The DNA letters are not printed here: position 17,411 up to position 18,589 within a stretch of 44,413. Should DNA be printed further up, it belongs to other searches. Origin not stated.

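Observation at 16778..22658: Murein-peptide-like enzyme set in an archaeon: Asp racemase, two ATP-grasp ligases, D-aminopeptidase, C39-like protein and exported GH3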

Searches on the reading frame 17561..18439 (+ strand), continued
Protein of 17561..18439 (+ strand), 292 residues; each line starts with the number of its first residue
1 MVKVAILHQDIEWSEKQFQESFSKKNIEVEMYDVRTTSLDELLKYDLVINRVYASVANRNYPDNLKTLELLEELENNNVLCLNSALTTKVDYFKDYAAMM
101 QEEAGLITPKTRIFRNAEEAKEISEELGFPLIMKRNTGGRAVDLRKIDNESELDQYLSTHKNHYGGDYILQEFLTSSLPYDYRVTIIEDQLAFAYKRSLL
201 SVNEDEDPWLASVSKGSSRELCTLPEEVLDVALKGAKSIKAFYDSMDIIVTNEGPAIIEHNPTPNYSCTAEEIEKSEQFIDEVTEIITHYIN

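Call 34: search_protein_families(library=pfam, proteins=[L017:11905-13227:+, L017:13216-14250:-, L033:2837-3856:+, L018:11936-12553:+, L019:12776-13360:+, L027:7200-8147:+, L027:8137-9180:+, L035:12247-13305:+, L035:13312-14409:+, L017:14339-14719:+], max_evalue=0.01)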
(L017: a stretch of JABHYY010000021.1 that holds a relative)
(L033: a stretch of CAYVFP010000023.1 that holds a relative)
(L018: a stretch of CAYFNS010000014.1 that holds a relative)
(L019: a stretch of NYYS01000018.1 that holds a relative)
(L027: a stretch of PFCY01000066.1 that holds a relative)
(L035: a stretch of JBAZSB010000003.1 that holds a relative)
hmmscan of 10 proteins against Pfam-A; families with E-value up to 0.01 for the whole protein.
L017:11905-13227:+ (440 aa): 0 families

L017:13216-14250:- (344 aa): 1 family
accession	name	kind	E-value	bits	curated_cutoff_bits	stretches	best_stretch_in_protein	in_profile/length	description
PF03417.21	AAT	-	7.3e-19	68.8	23.2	1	111-322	3-214/225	Acyl-coenzyme A:6-aminopenicillanic acid acyl-transferase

L033:2837-3856:+ (339 aa): 5 families
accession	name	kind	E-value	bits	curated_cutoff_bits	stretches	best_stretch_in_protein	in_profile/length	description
PF08443.16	RimK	-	4.2e-08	33.5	21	1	77-180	2-106/188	RimK-like ATP-grasp domain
PF02655.19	ATP-grasp_3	-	5.6e-08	33.5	23.2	1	77-173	2-83/160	ATP-grasp domain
PF01071.24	GARS_A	-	0.00049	20.4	27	1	78-173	2-103/194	Phosphoribosylglycinamide synthetase, ATP-grasp (A) domain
PF07478.18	Dala_Dala_lig_C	-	0.0012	18.9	24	0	264-315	131-178/204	D-ala D-ala ligase C-terminus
PF14397.11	ATPgrasp_ST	-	0.0045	16.7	31.4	0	75-133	18-79/278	Sugar-transfer associated ATP-grasp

L018:11936-12553:+ (205 aa): 0 families

L019:12776-13360:+ (194 aa): 3 families
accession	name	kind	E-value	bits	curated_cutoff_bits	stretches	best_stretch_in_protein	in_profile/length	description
PF00149.33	Metallophos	-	2.9e-20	74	21.5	1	1-169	1-190/191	Calcineurin-like phosphoesterase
PF12850.12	Metallophos_2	-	1.7e-17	64.3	27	1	1-187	1-134/154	Calcineurin-like phosphoesterase superfamily domain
PF14582.11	Metallophos_3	-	3.7e-13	49.9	28.2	1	43-186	79-237/259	Metallophosphoesterase, calcineurin superfamily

L027:7200-8147:+ (315 aa): 6 families
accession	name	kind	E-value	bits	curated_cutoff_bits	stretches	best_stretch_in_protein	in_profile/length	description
PF13384.12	HTH_23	-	1e-08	35.1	24.6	0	276-304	12-40/50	Homeodomain-like domain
PF13936.12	HTH_38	-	1.4e-08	34.8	27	0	114-144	6-37/44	Helix-turn-helix domain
PF08281.18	Sigma70_r4_2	-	2.3e-07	30.8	25.7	0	280-309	25-54/54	Sigma-70, region 4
PF01022.26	HTH_5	-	0.00062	20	22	0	212-236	9-33/47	Bacterial regulatory protein, arsR family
PF00196.25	GerE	-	0.00069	19.6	23.5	0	113-160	3-50/57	Bacterial regulatory proteins, luxR family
PF06056.18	Terminase_5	-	0.0012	19.2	20.3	0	47-76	5-31/58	Putative ATPase subunit of terminase (gpP-like)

L027:8137-9180:+ (347 aa): 0 families

L035:12247-13305:+ (352 aa): 2 families
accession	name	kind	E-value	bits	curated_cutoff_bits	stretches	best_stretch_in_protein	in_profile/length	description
PF04055.27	Radical_SAM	-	4.7e-18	66.3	29.5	1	12-170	1-166/166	Radical SAM superfamily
PF13186.11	SPASM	-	4.1e-07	30.6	21.5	1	249-309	1-66/67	Iron-sulfur cluster-binding domain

L035:13312-14409:+ (365 aa): 3 families
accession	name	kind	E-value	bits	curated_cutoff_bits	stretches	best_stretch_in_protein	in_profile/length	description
PF04055.27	Radical_SAM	-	5.2e-13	49.9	29.5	1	109-258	3-162/166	Radical SAM superfamily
PF13353.11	Fer4_12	-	0.00067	20.4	22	1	110-182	12-84/137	4Fe-4S single cluster domain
PF12544.13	LAM_C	-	0.0046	17.5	26.7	1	301-342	3-44/127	Lysine-2,3-aminomutase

L017:14339-14719:+ (126 aa): 0 families

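Call 35: search_protein_families(library=pfam, proteins=[L006:8901-9812:+, L009:10051-11001:+, L009:9065-10051:+, L010:10099-11037:+, L021:2512-3489:+, L023:8673-9974:-, L024:9074-9994:+, L034:9256-9993:+, L034:11694-12584:+, L023:11102-12106:-], max_evalue=0.01)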
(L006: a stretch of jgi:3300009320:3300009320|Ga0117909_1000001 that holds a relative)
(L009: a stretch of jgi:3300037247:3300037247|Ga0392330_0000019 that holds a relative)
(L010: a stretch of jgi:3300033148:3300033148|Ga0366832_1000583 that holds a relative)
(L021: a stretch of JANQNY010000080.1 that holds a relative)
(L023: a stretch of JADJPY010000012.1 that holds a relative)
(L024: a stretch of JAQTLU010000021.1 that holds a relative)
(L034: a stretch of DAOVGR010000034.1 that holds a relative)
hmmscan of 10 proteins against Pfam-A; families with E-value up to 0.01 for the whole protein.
L006:8901-9812:+ (303 aa): 1 family
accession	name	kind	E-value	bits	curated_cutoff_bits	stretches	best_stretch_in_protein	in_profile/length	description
PF02955.21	GSH-S_ATP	-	0.00031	20.7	23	1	145-273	21-160/175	Prokaryotic glutathione synthetase, ATP-grasp domain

L009:10051-11001:+ (316 aa): 0 families

L009:9065-10051:+ (328 aa): 1 family
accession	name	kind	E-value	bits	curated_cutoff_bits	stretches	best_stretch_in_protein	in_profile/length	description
PF02955.21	GSH-S_ATP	-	8.1e-05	22.6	23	1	163-300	29-166/175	Prokaryotic glutathione synthetase, ATP-grasp domain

L010:10099-11037:+ (312 aa): 2 families
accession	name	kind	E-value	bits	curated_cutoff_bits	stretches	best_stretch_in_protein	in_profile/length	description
PF02655.19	ATP-grasp_3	-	0.0007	20.2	23.2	1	140-212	18-82/160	ATP-grasp domain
PF18025.7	FucT_N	-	0.0027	18.5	27.2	1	22-74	14-64/91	Alpha-(1,3)-fucosyltransferase FucT N-terminal domain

L021:2512-3489:+ (325 aa): 1 family
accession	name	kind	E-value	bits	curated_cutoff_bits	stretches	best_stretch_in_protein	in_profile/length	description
PF03279.18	Lip_A_acyltrans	-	1.8e-07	31.1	22.3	1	153-312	135-288/295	Bacterial lipid A biosynthesis acyltransferase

L023:8673-9974:- (433 aa): 0 families

L024:9074-9994:+ (306 aa): 1 family
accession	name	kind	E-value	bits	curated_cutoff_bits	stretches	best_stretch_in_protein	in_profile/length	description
PF14305.11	ATPgrasp_TupA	-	2.6e-18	66.9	25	1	31-293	2-237/241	TupA-like ATPgrasp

L034:9256-9993:+ (245 aa): 3 families
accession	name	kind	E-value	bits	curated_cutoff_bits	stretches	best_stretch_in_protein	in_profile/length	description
PF12706.13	Lactamase_B_2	-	2.7e-10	40.6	27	1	34-187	2-164/200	Beta-lactamase superfamily domain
PF00753.33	Lactamase_B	-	7.5e-10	39.5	22.7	1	30-76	13-63/196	Metallo-beta-lactamase superfamily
PF23023.1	Anti-Pycsar_Apyc1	-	1e-06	28.9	50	1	5-221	7-223/250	Anti-Pycsar protein Apyc1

L034:11694-12584:+ (296 aa): 1 family
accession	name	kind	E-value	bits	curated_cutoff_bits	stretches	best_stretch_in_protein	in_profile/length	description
PF00857.26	Isochorismatase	-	0.0082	16.7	27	0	5-20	3-22/175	Isochorismatase domain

L023:11102-12106:- (334 aa): 0 families

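Call 57: search_protein_families(library=pfam, proteins=[L016:17351-20158:-, L016:14901-16721:+, L016:6475-7860:-, L016:1979-3676:+, L026:12528-14414:-, L026:15805-17856:+, L026:14539-15615:-, L035:14669-16630:-, L035:7260-9062:+, L035:3966-5753:+], max_evalue=0.00001)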
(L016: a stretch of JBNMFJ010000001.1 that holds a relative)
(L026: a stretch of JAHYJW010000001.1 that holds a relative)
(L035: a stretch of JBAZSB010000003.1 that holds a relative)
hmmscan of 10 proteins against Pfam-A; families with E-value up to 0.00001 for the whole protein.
L016:17351-20158:- (935 aa): 12 families
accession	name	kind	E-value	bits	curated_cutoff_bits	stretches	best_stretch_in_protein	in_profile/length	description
PF17760.6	UvrA_inter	-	4e-27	94.7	23.3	1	130-233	1-107/109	UvrA interaction domain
PF17755.6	UvrA_DNA-bind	-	2.2e-25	89.6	23.2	1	283-390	1-110/110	UvrA DNA-binding domain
PF00005.33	ABC_tran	-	1.9e-22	80.8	25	0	794-849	85-137/137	ABC transporter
PF02463.25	SMC_N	-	4e-13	49.7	40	0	809-891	135-210/220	RecF/RecN/SMC N terminal domain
PF13555.12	AAA_29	-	3.4e-09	36.8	27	0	616-640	16-40/61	P-loop containing region of AAA domain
PF20720.3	nSTAND3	-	5.8e-08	33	27.2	0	15-46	8-39/155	Novel STAND NTPase 3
PF20703.3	nSTAND1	-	1.6e-07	31.8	27.1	0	10-83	19-88/379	Novel STAND NTPase 1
PF13191.12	AAA_16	-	3.2e-07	31.4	32.6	0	623-643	25-45/167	AAA ATPase domain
PF03193.22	RsgA_GTPase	-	4.1e-07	30.4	30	0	609-647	94-131/174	RsgA GTPase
PF13304.12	AAA_21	-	1.3e-06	29.2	27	0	832-864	252-284/304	AAA domain, putative AbiEii toxin, Type IV TA system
PF13401.12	AAA_22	-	7e-06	26.8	27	0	624-643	7-26/130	AAA domain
PF00684.25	DnaJ_CXXCXGXG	-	7.6e-06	26.5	32.7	0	727-757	17-50/65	DnaJ central domain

L016:14901-16721:+ (606 aa): 1 family
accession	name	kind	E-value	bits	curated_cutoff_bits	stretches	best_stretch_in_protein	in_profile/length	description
PF11999.13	Ice_binding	-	2.1e-27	96.6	28.7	1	295-474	29-207/208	Ice-binding-like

L016:6475-7860:- (461 aa): 3 families
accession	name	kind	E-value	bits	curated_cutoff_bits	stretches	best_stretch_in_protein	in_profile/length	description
PF08459.17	UvrC_RNaseH_dom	-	3.8e-56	189.8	22.3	1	298-447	1-159/159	UvrC RNAse H endonuclease domain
PF22920.2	UvrC_RNaseH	-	1.9e-19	70.1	24.3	1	178-287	1-113/116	UvrC Ribonuclease H-like domain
PF02151.25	UVR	-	8.5e-09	35.3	21.5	1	132-163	3-34/36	UvrB/uvrC motif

L016:1979-3676:+ (565 aa): 0 families

L026:12528-14414:- (628 aa): 3 families
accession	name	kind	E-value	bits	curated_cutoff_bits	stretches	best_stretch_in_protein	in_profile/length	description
PF08915.16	tRNA-Thr_ED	-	1.6e-44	151.8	30.2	1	1-137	1-137/137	Archaea-specific editing domain of threonyl-tRNA synthetase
PF00587.30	tRNA-synt_2b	-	4.4e-21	76.2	29.3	1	289-498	1-178/179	tRNA synthetase class II core domain (G, H, P, S and T)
PF03129.25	HGTP_anticodon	-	1.6e-19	70.2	21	1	515-604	1-93/94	Anticodon binding domain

L026:15805-17856:+ (683 aa): 1 family
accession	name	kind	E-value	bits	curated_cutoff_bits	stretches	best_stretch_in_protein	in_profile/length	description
PF01835.25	MG2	-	1.4e-06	29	32.8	0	245-303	12-75/96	MG2 domain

L026:14539-15615:- (358 aa): 1 family
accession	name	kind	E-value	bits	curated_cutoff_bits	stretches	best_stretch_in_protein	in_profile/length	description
PF00579.31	tRNA-synt_1b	-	6.9e-37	127.8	21.1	1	54-330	2-290/292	tRNA synthetases class I (W and Y)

L035:14669-16630:- (653 aa): 2 families
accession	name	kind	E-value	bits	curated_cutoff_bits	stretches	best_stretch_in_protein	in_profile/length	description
PF00884.28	Sulfatase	-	7e-51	173.8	25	1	265-551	1-301/301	Sulfatase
PF01663.27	Phosphodiest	-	1.2e-06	28.9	23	0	268-496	2-223/342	Type I phosphodiesterase / nucleotide pyrophosphatase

L035:7260-9062:+ (600 aa): 0 families

L035:3966-5753:+ (595 aa): 7 families
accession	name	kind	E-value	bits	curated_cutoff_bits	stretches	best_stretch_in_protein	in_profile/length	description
PF08275.17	DNAG_N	-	5.2e-40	136.9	26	1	118-247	1-128/128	DNA primase catalytic core, N-terminal domain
PF01807.25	Zn_ribbon_DnaG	-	3.5e-35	120.2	24.9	1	3-95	4-95/98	CHC2 zinc finger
PF13155.12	Toprim_2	-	3.9e-22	78.9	22.1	1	257-341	1-87/88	Toprim-like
PF13662.12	Toprim_4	-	1.6e-15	57.5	25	1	255-330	2-84/85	Toprim domain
PF01751.28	Toprim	-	4e-11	43.4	23.1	1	257-326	3-90/96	Toprim domain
PF10410.14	DnaB_bind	-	8.5e-09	36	20.6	1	360-414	1-55/56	DnaB-helicase binding domain of primase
PF13362.12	Toprim_3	-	4.5e-06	27.5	27.2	1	256-343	2-90/95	Toprim domain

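Call 70: search_protein_families(library=padloc, proteins=[window:17561-18439:+], max_evalue=0.001)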
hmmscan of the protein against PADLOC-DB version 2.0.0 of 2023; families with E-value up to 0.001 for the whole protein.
window:17561-18439:+ (292 aa): 0 families

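Call 71: search_protein_families(library=ncbifam, proteins=[L006:9809-10669:+, L006:8901-9812:+, L009:10051-11001:+, L008:8876-9913:+, L010:8849-10102:+, L017:11905-13227:+, L017:13216-14250:-, L019:8164-9159:-, L033:2837-3856:+, L008:10943-11650:-], max_evalue=0.0001)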
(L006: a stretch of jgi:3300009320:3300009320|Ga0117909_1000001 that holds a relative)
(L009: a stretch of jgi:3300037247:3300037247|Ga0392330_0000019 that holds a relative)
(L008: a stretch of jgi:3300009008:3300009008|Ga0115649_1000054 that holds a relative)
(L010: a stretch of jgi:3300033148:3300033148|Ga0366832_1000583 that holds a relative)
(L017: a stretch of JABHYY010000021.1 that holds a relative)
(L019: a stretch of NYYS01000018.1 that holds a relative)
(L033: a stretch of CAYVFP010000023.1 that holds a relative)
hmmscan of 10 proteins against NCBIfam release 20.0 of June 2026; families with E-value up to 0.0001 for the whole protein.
L006:9809-10669:+ (286 aa): 1 family
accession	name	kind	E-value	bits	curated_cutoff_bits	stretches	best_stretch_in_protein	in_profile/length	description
NF008424.0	PRK11253.1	equivalog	6.9e-32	110.7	378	1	3-282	5-298/308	muramoyltetrapeptide carboxypeptidase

L006:8901-9812:+ (303 aa): 1 family
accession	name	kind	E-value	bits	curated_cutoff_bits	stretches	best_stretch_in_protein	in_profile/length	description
NF009110.0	PRK12458.1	subfamily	3.5e-05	23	408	0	90-215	95-232/349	glutathione synthetase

L009:10051-11001:+ (316 aa): 0 families

L008:8876-9913:+ (345 aa): 5 families
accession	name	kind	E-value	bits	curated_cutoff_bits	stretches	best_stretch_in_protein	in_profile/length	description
NF040720.1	MptN_Meth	equivalog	8e-14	51.4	350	1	151-337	127-287/291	tetrahydromethanopterin:alpha-L-glutamate ligase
TIGR00768.1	rimK_fam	subfamily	1.3e-12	47.7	143.4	1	109-335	74-271/276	RimK family alpha-L-glutamate ligase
NF038074.1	fam_STM4014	hypoth_equivalog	1.6e-07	31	175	1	11-318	9-326/349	STM4014 family protein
TIGR04356.1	grasp_GAK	hypoth_equivalog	2.6e-06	26.8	300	1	151-337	125-280/287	GAK system ATP-grasp enzyme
NF007764.0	PRK10446.1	equivalog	5.7e-06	25.8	331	1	233-341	186-287/300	30S ribosomal protein S6--L-glutamate ligase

L010:8849-10102:+ (417 aa): 2 families
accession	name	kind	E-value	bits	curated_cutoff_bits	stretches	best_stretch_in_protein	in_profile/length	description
NF009110.0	PRK12458.1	subfamily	6.3e-06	25.4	408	0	305-405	160-255/349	glutathione synthetase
NF007801.0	PRK10507.1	equivalog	2.7e-05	22.6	882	0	104-219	310-417/619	bifunctional glutathionylspermidine amidase/synthase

L017:11905-13227:+ (440 aa): 1 family
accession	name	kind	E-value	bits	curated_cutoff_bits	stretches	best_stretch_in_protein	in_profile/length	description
NF005096.0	PRK06524.1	equivalog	2.8e-06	25.7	684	1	254-317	264-328/493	biotin carboxylase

L017:13216-14250:- (344 aa): 1 family
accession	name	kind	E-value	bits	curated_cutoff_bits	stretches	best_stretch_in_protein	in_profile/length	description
NF040521.1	C45_proenzyme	subfamily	8.3e-49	166.6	85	1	10-321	1-310/313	C45 family autoproteolytic acyltransferase/hydrolase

L019:8164-9159:- (331 aa): 5 families
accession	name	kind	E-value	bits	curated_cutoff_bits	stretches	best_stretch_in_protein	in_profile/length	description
NF041396.1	TranRegLrp_Halo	equivalog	7e-10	39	190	1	7-122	5-118/149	HTH-type transcriptional regulator Lrp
NF040947.1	trans_reg_LysM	equivalog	4.2e-09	36.3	180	0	7-124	3-116/136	HTH-type transcriptional regulator LysM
NF053758.1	ChrTpTrnRegChrS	equivalog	1.4e-07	31.4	250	0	179-241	15-77/158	chromate efflux transcriptional regulator ChrS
NF008384.0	PRK11179.1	equivalog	2.2e-07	30.8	227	0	5-148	7-148/153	transcriptional regulator AsnC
NF008370.0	PRK11169.1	equivalog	3.1e-07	30.2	233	1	177-234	13-70/164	leucine-responsive transcriptional regulator Lrp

L033:2837-3856:+ (339 aa): 12 families
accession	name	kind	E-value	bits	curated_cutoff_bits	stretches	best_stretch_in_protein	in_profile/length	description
TIGR02068.2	cya_phycin_syn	equivalog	3.7e-54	184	850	1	29-338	163-471/862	cyanophycin synthetase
NF002688.0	PRK02471.1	equivalog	4e-49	167.7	425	1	29-338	437-752/756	bifunctional glutamate--cysteine ligase GshA/glutathione synthetase GshB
NF010623.0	PRK14016.1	subfamily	5.8e-49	167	877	1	49-338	185-472/871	cyanophycin synthetase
TIGR01435.1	glu_cys_lig_rel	equivalog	1.9e-35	122.3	656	1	47-338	437-719/719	bifunctional glutamate--cysteine ligase/glutathione synthetase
TIGR03103.1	trio_acet_GNAT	equivalog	4e-31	108.2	569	1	26-316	243-525/547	N-acetylglutaminylglutamine synthetase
NF040720.1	MptN_Meth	equivalog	5.5e-12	45.3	350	1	251-319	214-275/291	tetrahydromethanopterin:alpha-L-glutamate ligase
TIGR00768.1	rimK_fam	subfamily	4.5e-11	42.6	143.4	1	14-179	22-193/276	RimK family alpha-L-glutamate ligase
NF002378.0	PRK01372.1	subfamily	2.5e-08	33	243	1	71-171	93-191/305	D-alanine--D-alanine ligase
NF053643.1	Ddl_archaea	equivalog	2.6e-07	30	500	1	74-166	102-187/367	putative pseudomurein biosynthesis ATP-grasp protein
TIGR01205.1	D_ala_D_alaTIGR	subfamily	2.5e-06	26.7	245.65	0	71-175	99-207/318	D-alanine--D-alanine ligase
TIGR02144.1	LysX_arch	equivalog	5.4e-06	25.7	275.6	0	13-141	20-149/281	lysine biosynthesis protein LysX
TIGR04443.1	F420_CofF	equivalog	3.5e-05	23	300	0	251-319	205-264/283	coenzyme gamma-F420-2:alpha-L-glutamate ligase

L008:10943-11650:- (235 aa): 0 families

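Call 72: find_related_loci(query=A1, collection=metagenome_contigs, flank=8000)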
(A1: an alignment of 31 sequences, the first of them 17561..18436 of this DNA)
Query A1 (292 aa) in metagenome_contigs; peptide patterns used: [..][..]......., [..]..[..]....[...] (x = any residue, [..] = any of these).
114 stretches matched a pattern; 54 encode a relative of the query (tblastn E <= 1e-3); 54 distinct loci.
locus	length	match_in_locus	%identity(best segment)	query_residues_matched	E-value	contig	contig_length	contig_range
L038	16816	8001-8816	48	2-266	6e-79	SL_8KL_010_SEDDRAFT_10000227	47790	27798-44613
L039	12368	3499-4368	44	2-281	2e-70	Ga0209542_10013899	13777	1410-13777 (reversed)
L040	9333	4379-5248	44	2-281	2e-70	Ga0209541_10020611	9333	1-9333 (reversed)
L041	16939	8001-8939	38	1-288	3e-67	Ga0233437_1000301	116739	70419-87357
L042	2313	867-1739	40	2-280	6e-67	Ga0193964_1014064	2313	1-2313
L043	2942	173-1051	43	2-281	1e-65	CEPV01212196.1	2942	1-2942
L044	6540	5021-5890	42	2-283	2e-64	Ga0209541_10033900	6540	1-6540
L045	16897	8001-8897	36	1-289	2e-64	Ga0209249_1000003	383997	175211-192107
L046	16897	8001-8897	36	1-289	2e-64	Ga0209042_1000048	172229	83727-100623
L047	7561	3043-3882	42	2-273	5e-64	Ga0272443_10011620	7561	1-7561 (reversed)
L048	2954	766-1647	40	1-285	4e-64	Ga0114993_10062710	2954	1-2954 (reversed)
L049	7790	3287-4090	44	2-265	6e-63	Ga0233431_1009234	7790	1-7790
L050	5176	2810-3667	40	3-274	9e-63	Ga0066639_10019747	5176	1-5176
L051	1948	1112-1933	39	2-266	3e-64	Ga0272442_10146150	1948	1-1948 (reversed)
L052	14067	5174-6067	38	2-284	4e-62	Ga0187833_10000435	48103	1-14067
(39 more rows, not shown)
